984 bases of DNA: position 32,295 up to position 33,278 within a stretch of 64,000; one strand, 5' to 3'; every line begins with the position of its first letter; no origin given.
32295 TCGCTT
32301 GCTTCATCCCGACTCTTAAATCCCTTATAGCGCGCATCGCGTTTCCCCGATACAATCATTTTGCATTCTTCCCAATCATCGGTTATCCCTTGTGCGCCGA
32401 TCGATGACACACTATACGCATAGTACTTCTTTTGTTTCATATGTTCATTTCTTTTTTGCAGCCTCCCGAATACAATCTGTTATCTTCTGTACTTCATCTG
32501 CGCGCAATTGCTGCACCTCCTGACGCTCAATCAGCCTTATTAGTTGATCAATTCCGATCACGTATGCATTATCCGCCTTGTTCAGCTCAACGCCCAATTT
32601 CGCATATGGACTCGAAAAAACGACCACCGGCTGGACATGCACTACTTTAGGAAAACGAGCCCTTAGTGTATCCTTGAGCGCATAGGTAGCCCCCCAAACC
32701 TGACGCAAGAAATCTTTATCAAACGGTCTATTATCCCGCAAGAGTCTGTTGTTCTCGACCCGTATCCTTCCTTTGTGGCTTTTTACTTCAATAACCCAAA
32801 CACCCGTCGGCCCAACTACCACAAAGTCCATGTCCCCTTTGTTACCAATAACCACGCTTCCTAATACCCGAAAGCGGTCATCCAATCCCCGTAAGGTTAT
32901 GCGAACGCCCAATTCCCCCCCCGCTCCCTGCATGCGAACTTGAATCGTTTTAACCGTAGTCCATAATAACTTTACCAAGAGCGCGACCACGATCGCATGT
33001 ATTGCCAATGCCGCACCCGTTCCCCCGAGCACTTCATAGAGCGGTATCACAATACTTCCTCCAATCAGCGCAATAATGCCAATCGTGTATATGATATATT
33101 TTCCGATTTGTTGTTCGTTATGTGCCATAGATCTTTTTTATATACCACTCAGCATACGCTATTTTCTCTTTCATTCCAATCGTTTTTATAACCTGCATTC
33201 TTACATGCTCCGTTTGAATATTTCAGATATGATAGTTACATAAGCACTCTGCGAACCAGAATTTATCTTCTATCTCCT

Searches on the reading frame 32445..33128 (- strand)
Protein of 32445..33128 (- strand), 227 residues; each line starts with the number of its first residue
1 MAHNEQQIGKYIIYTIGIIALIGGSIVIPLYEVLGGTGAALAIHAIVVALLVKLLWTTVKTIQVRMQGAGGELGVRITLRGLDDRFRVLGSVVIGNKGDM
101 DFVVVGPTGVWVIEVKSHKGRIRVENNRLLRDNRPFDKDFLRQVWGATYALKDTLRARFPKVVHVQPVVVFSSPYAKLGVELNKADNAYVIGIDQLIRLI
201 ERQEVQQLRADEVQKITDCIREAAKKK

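Call 3: search_protein_families(library=pfam, proteins=[window:32445-33128:-], max_evalue=0.01)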
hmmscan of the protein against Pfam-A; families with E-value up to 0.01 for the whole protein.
window:32445-33128:- (227 aa): 2 families
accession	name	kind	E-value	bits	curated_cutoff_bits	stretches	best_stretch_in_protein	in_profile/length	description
PF08378.17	NERD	-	1.2e-15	58.4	22.1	1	68-172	2-111/111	Nuclease-related domain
PF13829.11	DUF4191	-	0.0051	16.7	30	1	15-113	27-126/219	Domain of unknown function (DUF4191)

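Call 4: search_protein_families(library=padloc, proteins=[window:32445-33128:-], max_evalue=0.01)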
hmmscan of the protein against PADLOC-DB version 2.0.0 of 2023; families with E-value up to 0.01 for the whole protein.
window:32445-33128:- (227 aa): 3 families
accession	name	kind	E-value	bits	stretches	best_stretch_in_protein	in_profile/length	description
PDLC02512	PglW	-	8.7e-07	25.2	1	98-215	50-185/1403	PglW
PDLC03921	MkoA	-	0.00023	16.9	1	95-207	42-157/1607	-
PDLC02513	PglW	-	0.0018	13.6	1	69-185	14-137/1413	PglW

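Call 5: search_protein_families(library=ncbifam, proteins=[window:32445-33128:-], max_evalue=0.01)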
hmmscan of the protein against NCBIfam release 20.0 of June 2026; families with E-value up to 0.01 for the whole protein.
window:32445-33128:- (227 aa): 2 families
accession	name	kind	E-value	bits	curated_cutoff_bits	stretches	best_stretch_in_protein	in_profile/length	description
NF047741.1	antiphage_MADS6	equivalog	5e-15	55.1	460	1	79-223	22-173/612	methylation-associated defense system protein kinase MAD6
NF033442.0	BREX_PglW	equivalog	0.0001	20.2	990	1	99-210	48-164/1391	BREX system serine/threonine kinase PglW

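Call 9: find_homologous_proteins(query=window:32445-33128:-, max_evalue=0.001)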
Query window:32445-33128:- (227 aa): 43 proteins with E <= 0.001 among 1303 candidates.
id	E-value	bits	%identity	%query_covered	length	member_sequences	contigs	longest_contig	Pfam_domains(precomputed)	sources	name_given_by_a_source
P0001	9.5e-142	488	100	100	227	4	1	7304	PF08378.18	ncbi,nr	ncbi:TPA: hypothetical protein DEB29_00485 [Candidatus Wolfebacteria bacterium]|nr:hypothetical prot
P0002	1.9e-120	418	83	100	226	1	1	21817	PF08378.18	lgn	-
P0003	4.7e-115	401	79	100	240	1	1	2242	PF08378.18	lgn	-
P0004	1.0e-113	396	77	100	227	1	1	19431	PF08378.18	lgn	-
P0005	5.5e-113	394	79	99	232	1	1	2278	PF08378.18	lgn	-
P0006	5.8e-111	387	78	100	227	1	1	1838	PF08378.18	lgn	-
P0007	1.4e-110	386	77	100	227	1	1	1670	PF08378.18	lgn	-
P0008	7.2e-109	381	75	100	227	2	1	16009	PF08378.18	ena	-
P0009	3.5e-108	378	76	100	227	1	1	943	PF08378.18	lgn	-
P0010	5.4e-108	378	76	99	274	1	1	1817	PF08378.18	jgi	jgi:hypothetical protein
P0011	4.8e-105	368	73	100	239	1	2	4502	PF08378.18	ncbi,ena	-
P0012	9.8e-105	367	74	100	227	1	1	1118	PF08378.18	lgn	-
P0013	1.0e-103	364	74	100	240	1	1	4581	PF08378.18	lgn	-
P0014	2.6e-103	362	73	100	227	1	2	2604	PF08378.18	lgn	-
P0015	3.0e-103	362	72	100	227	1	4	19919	PF08378.18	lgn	-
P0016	1.3e-102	360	72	100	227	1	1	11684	PF08378.18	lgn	-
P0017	2.0e-101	356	71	100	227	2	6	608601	PF08378.18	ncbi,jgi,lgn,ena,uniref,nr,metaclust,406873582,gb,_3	ncbi:MAG: NERD protein [uncultured bacterium]|uniref:NERD domain-containing protein n=1 Tax=Candidat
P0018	3.8e-100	352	74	92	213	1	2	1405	PF08378.18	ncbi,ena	-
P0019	1.1e-98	347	70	100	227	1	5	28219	PF08378.18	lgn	-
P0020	2.2e-98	346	73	100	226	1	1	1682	PF08378.18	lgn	-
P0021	3.3e-94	333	68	100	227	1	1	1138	PF08378.18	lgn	-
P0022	1.3e-93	331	68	99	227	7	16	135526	PF08378.18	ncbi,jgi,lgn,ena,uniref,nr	ncbi:hypothetical protein A2333_00570 [Candidatus Wolfebacteria bacterium RIFOXYB2_FULL_49_7]|uniref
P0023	7.3e-92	325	67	100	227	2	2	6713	PF08378.18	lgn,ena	-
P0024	3.5e-91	323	66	100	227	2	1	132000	PF08378.18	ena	-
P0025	1.8e-90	320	65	100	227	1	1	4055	PF08378.18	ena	-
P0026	7.0e-90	319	64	100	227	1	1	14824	PF08378.18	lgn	-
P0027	9.2e-89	315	64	100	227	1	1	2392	PF08378.18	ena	-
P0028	1.7e-87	311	65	100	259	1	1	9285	PF08378.18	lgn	-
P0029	1.3e-86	308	65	100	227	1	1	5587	PF08378.18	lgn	-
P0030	6.3e-82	293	61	100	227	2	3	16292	PF08378.18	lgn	-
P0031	2.9e-27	114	41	71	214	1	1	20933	PF08378.18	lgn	-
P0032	6.2e-26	109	34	85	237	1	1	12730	PF08378.18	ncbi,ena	-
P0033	3.6e-22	97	38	63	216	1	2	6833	PF08378.18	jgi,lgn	jgi:hypothetical protein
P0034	5.5e-22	97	34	68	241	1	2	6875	PF08378.18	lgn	-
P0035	3.1e-21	94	32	81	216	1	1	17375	PF08378.18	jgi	-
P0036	4.0e-20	90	38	60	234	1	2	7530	PF08378.18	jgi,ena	jgi:hypothetical protein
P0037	2.4e-17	81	39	63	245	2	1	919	PF08378.18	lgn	-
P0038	3.2e-17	81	31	82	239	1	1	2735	PF08378.18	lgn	-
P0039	1.5e-16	79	36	63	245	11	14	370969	PF08378.18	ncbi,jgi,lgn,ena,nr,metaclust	ncbi:MAG TPA: hypothetical protein DCS20_02570 [Candidatus Yonathbacteria bacterium]|nr:hypothetical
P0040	5.8e-14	70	39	47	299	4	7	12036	PF08378.18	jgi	-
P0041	2.4e-13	68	37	51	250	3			PF08378.18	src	-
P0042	6.5e-9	54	32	71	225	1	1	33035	PF08378.18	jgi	jgi:hypothetical protein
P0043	1.8e-8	52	39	40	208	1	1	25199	PF08378.18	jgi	jgi:hypothetical protein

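Call 12: find_encoding_contigs(protein=P0017, flank=6000, max_places=2)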
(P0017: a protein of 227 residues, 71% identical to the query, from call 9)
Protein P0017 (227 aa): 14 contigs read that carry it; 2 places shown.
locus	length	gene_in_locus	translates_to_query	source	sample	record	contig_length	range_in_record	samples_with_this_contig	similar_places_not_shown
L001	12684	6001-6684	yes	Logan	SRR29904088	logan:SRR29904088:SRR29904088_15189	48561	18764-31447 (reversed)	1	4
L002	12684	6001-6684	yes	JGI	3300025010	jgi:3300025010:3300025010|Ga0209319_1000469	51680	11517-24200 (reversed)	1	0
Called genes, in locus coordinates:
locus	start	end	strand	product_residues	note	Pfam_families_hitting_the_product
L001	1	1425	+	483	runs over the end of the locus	-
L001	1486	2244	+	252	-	PF03372:Exo_endo_phos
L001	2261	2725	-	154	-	PF00856:SET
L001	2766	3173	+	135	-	PF01814:Hemerythrin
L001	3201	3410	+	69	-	-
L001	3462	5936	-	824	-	PF00690:Cation_ATPase_N, PF00122:E1-E2_ATPase, PF00702:Hydrolase, PF13246:Cation_ATPase, PF00689:Cation_ATPase_C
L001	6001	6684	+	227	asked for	PF08378:NERD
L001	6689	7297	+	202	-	PF01693:Cauli_VI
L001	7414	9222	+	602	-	PF00664:ABC_membrane (weak), PF00005:ABC_tran, PF02463:SMC_N (faint)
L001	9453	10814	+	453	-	-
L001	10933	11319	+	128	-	PF00072:Response_reg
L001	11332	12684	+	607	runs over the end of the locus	PF19077:Big_13 (weak)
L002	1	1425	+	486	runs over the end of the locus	-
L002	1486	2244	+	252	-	PF03372:Exo_endo_phos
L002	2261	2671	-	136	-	PF00856:SET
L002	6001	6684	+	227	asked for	PF08378:NERD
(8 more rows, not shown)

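Call 13: find_encoding_contigs(protein=P0022, flank=6000, max_places=3)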
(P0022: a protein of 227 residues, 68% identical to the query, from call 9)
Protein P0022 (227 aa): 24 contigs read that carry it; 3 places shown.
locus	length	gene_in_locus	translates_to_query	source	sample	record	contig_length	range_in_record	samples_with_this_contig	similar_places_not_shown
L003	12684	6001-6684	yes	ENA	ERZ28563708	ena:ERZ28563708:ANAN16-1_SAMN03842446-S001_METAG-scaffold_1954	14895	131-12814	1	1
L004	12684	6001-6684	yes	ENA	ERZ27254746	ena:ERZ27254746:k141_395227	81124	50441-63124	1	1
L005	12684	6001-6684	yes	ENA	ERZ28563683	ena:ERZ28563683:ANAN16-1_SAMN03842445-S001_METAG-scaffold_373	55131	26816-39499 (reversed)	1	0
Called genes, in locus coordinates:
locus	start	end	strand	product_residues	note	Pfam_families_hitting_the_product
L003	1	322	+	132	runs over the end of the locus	PF07883:Cupin_2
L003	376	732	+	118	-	PF00072:Response_reg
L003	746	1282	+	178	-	PF01625:PMSR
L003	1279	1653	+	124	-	PF01641:SelR, PF24046:At4g08330 (faint)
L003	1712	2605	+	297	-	PF00892:EamA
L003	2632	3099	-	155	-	PF00856:SET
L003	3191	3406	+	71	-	-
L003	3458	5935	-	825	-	PF00690:Cation_ATPase_N, PF00122:E1-E2_ATPase, PF00702:Hydrolase, PF13246:Cation_ATPase, PF00689:Cation_ATPase_C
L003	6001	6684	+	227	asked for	PF08378:NERD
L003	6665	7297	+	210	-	PF01693:Cauli_VI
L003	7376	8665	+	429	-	PF03235:GmrSD_N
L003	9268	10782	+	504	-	PF00270:DEAD, PF04851:ResIII, PF00271:Helicase_C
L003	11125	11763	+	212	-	PF07853:DUF1648, PF13630:SdpI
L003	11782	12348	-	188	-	PF02677:QueH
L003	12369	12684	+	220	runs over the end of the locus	PF05908:Gamma_PGA_hydro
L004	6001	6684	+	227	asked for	PF08378:NERD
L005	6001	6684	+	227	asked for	PF08378:NERD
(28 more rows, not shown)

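Call 14: find_encoding_contigs(protein=P0039, flank=6000, max_places=3)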
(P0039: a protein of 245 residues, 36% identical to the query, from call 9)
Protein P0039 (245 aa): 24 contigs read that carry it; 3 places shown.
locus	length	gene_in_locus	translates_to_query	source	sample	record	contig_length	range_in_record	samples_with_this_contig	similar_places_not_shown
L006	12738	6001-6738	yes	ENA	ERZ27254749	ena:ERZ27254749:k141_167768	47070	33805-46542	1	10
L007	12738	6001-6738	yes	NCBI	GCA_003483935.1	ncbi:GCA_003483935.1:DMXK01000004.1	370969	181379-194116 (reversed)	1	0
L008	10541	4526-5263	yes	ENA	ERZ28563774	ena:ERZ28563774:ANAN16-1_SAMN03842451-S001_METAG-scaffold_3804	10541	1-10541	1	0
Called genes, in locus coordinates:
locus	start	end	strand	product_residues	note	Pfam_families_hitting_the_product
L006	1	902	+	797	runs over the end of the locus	PF04313:HSDR_N (faint), PF13588:HSDR_N_2 (weak), PF00270:DEAD, PF04851:ResIII, PF18766:SWI2_SNF2, PF08463:EcoEI_R_C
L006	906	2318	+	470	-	PF12161:HsdM_N, PF02384:N6_Mtase, PF01170:UPF0020 (weak), PF20473:MmeI_Mtase (faint), PF07669:Eco57I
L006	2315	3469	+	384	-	PF14082:SduA_C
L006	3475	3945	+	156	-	-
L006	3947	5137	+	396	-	PF01420:Methylase_S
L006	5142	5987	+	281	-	-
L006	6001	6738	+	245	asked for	PF08378:NERD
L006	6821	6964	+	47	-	-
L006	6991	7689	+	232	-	PF06414:Zeta_toxin, PF13671:AAA_33 (weak)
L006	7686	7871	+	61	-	-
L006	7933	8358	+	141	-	PF23477:zf_Tbcl_2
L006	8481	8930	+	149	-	PF08719:NADAR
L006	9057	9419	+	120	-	-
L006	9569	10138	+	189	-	-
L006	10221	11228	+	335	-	PF13310:Virulence_RhuM, PF02661:Fic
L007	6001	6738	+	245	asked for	PF08378:NERD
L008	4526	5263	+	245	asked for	PF08378:NERD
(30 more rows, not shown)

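Call 20: find_related_loci(query=A1, collection=metagenome_contigs, flank=5000)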
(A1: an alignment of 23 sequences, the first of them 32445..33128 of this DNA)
Query A1 (227 aa) in metagenome_contigs; peptide patterns used: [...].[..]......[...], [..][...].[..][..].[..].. (x = any residue, [..] = any of these).
599 stretches matched a pattern (row limit reached: there are more); 272 encode a relative of the query (tblastn E <= 1e-3); the best 80 are kept; 80 distinct loci.
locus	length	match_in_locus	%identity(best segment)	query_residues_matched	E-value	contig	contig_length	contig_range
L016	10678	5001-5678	71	1-226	3e-103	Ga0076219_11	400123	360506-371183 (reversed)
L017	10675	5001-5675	68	1-225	8e-100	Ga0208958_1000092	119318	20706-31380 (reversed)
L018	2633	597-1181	33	28-223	2e-33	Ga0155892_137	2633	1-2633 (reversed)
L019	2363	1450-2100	36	13-222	2e-32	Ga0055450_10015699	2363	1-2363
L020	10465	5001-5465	35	66-221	6e-29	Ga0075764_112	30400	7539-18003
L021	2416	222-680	35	68-220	3e-28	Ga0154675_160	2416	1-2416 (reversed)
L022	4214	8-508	34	54-220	2e-25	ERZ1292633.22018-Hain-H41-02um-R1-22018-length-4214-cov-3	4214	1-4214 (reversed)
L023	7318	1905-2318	38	67-203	4e-25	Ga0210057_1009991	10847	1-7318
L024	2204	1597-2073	35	67-226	3e-25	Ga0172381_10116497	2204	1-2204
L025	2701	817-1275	35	66-216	2e-24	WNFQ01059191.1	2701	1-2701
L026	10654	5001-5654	32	7-212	3e-24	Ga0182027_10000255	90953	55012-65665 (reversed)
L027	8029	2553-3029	35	67-223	4e-23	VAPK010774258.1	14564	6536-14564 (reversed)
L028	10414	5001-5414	42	67-203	3e-22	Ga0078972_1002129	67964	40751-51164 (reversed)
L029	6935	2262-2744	33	30-182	5e-21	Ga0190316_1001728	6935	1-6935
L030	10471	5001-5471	36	68-222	2e-21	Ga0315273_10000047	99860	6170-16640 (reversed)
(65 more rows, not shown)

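Call 28: search_solved_structures(query=A1, max_evalue=1, show_alignments=1)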
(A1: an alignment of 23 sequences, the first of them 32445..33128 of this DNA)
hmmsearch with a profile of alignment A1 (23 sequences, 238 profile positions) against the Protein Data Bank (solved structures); distinct sequences matched with E-value up to 1: 0.

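Call 40: search_protein_families(library=pfam, alignment_id=A3, max_evalue=0.0001)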
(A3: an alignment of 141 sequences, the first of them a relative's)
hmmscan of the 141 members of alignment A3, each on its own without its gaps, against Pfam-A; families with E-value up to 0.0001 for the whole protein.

A. member 1, L018:1177-2031:+ (285 aa): 0 families

B. families by the number of members that match (of 141 scanned): 125 families (the first 25 are shown)
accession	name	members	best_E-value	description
PF13401.12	AAA_22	5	1.4e-07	AAA domain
PF13604.12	AAA_30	4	1.9e-46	AAA domain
PF00004.35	AAA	4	2.5e-15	ATPase family associated with various cellular activities (AAA)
PF01850.27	PIN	4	6e-15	PIN domain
PF13177.12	DNA_pol3_delta2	3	2.7e-47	DNA polymerase III, delta subunit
PF02698.23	DUF218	3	2.1e-24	DUF218 domain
PF00565.23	SNase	3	2.2e-18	Staphylococcal nuclease homologue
PF13191.12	AAA_16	3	7.6e-10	AAA ATPase domain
PF05496.18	RuvB_N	3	9e-07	Holliday junction DNA helicase RuvB P-loop domain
PF07728.20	AAA_5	3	2.3e-06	AAA domain (dynein-related subfamily)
PF13482.12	RNase_H_2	2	1.3e-25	RNase_H superfamily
PF13245.12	AAA_19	2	9.2e-17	AAA domain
PF13391.12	HNH_2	2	8e-12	HNH endonuclease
PF02810.21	SEC-C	2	1.6e-10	SEC-C motif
PF13646.12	HEAT_2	2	1.7e-08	HEAT repeats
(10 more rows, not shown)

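Call 41: predict_structure(alignment_id=A1)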
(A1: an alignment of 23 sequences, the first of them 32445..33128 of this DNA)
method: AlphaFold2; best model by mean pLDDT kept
length: 227 residues; sequences in the alignment: 23
mean_pLDDT: 89.4   pTM: 0.78
mean pLDDT of the five models: 89.4, 88.8, 88.8, 88.1, 87.6
residues with pLDDT >= 90: 140; 70-90: 81; 50-70: 6; < 50: 0
segments of 3 or more residues with pLDDT < 50: none
pLDDT, mean of each block of 10 residues (from residue 1): 72 90 82 77 89 92 86 94 96 83 96 95 91 92 94 88 93 89 89 95 93 95 82
secondary structure, 60 per line:
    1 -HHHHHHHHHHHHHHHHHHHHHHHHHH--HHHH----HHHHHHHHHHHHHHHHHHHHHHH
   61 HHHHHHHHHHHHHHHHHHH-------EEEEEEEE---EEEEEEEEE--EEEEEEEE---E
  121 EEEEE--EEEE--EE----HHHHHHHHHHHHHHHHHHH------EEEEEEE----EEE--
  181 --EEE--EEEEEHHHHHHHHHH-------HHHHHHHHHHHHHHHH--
elements in order: H2-27 H30-33 H38-79 E87-94 E98-106 E109-116 E120-125 E128-131 H140-158 E165-171 E176-178 E183-185 E188-192 H193-202 H210-225

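Call 46: fold_search(model_id=the predicted structure, library=pdb)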
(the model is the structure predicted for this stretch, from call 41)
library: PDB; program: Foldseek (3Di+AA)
matches with E <= 10: 139; with E <= 0.001: 0
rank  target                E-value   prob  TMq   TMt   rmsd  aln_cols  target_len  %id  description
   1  1xmx                  1.3e-02  0.77  0.26  0.17   8.3       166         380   13  Crystal structure of protein VC1899 from Vibrio cholerae (released 2004-11-16)
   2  6p4w_B                1.4e-02  0.85  0.23  0.15   8.1       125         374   10  XPB helicase in a complex with truncated Bax1 from Sulfurisphaera tokodaii at 2.96 Angstrom resolution (released 2020-06-03)
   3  4dav_A                1.4e-02  0.75  0.27  0.26  11.1       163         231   13  The structure of Pyrococcus Furiosus SfsA in complex with DNA (released 2014-10-01)
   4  8q44_B                1.6e-02  0.80  0.30  0.18   7.1       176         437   11  Crystal structure of cA4-bound Can2 (E364R) in complex with oligo-T DNA (released 2023-11-22)
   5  8q42_B                2.1e-02  0.75  0.29  0.17   6.6       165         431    8  Crystal structure of cA4-bound Can2 (E341A) in complex with oligo-A DNA (released 2023-11-22)
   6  8q43_B                3.8e-02  0.66  0.31  0.19   6.7       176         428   10  Crystal structure of cA4-bound Can2 (E341A) in complex with oligo-C DNA (released 2023-11-22)
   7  8q42_A                4.3e-02  0.54  0.26  0.16   9.3       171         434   10  Crystal structure of cA4-bound Can2 (E341A) in complex with oligo-A DNA (released 2023-11-22)
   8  8q41_A                5.9e-02  0.54  0.28  0.17   7.0       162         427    9  Crystal structure of Can2 (E341A) bound to cA4 and TTTAAA ssDNA (released 2023-11-22)
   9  8q43_A                6.3e-02  0.57  0.30  0.19   7.1       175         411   10  Crystal structure of cA4-bound Can2 (E341A) in complex with oligo-C DNA (released 2023-11-22)
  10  2eo0_A                8.1e-02  0.30  0.23  0.36   7.6       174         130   14  Crystal Structure of Holliday Junction Resolvase ST1444 (released 2007-10-02)
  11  9hny_DI               8.1e-02  0.21  0.24  0.16  13.0       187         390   11  Mitoribosomal small subunit in complex with Mettl15 and Mettl17 (released 2025-03-26)
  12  8q3z_A                8.6e-02  0.38  0.26  0.15   9.6       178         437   10  Crystal structure of cA4-bound Can2 from Thermoanaerobacter brockii (released 2023-11-22)
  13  8q41_B                9.1e-02  0.51  0.31  0.19   6.6       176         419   10  Crystal structure of Can2 (E341A) bound to cA4 and TTTAAA ssDNA (released 2023-11-22)
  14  1y88                  1.0e-01  0.30  0.28  0.33  14.4       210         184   14  Crystal Structure of Protein of Unknown Function AF1548 (released 2004-12-21)
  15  2wj0_A                1.3e-01  0.47  0.29  0.47   8.5       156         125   18  Crystal structures of Holliday junction resolvases from Archaeoglobus fulgidus bound to DNA substrate (released 2009-05-26)
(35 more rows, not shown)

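Call 53: search_protein_families(library=padloc, alignment_id=A3, max_evalue=0.00001)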
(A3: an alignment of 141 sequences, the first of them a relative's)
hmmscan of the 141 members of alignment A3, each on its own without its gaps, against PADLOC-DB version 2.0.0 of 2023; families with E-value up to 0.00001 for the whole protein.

A. member 1, L018:1177-2031:+ (285 aa): 0 families

B. families by the number of members that match (of 141 scanned): 140 families (the first 25 are shown)
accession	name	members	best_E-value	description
PDLC01096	C3a212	3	4.3e-40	SNc+LTD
PDLC04132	HNH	2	1.4e-19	-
PDLC04917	PDC-S12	2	7e-08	-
PDLC00833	E1-E2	2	1.1e-07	E1-E2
PDLC00872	E2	2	3.3e-07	E2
PDLC00865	E2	2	1.3e-06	E2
PDLC04851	PDC-S05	1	6.4e-148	-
PDLC04868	PDC-S05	1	1.8e-144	-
PDLC04871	PDC-S05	1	2.9e-143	-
PDLC04853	PDC-S05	1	3.6e-142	-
PDLC04852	PDC-S05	1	8.2e-130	-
PDLC04911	PDC-S11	1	2.2e-124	-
PDLC04843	PDC-S05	1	2.9e-123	-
PDLC04912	PDC-S11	1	1.6e-122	-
PDLC04870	PDC-S05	1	3e-98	-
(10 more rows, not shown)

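Call 59: search_protein_representatives(alignment_id=A1)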
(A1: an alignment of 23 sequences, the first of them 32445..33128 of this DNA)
Query: 23 sequences, 238 profile positions. Proteins with E-value up to 0.001 (for the whole library): 15851; up to 1e-10: 5658; up to 1e-30: 510. The best 150 are listed.
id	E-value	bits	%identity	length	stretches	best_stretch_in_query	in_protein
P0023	1.5e-79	283.3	-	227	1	14-237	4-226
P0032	5.8e-78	278.1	-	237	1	1-233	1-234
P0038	3.6e-76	272.2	-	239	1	1-234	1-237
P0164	1.4e-65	237.5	-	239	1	1-233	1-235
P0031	6.6e-64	232.0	-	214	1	49-234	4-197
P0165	8.1e-64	231.8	-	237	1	1-232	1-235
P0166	7.5e-63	228.6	-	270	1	1-234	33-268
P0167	1.7e-62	227.4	-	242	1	1-233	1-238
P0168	2.3e-61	223.7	-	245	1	1-236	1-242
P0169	4.5e-61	222.8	-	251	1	1-231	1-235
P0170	5.0e-61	222.6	-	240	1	1-234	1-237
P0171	5.4e-61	222.5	-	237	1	1-225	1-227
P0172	1.0e-60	221.6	-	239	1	1-231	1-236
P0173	1.8e-60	220.8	-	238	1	1-216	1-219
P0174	5.8e-60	219.1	-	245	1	1-234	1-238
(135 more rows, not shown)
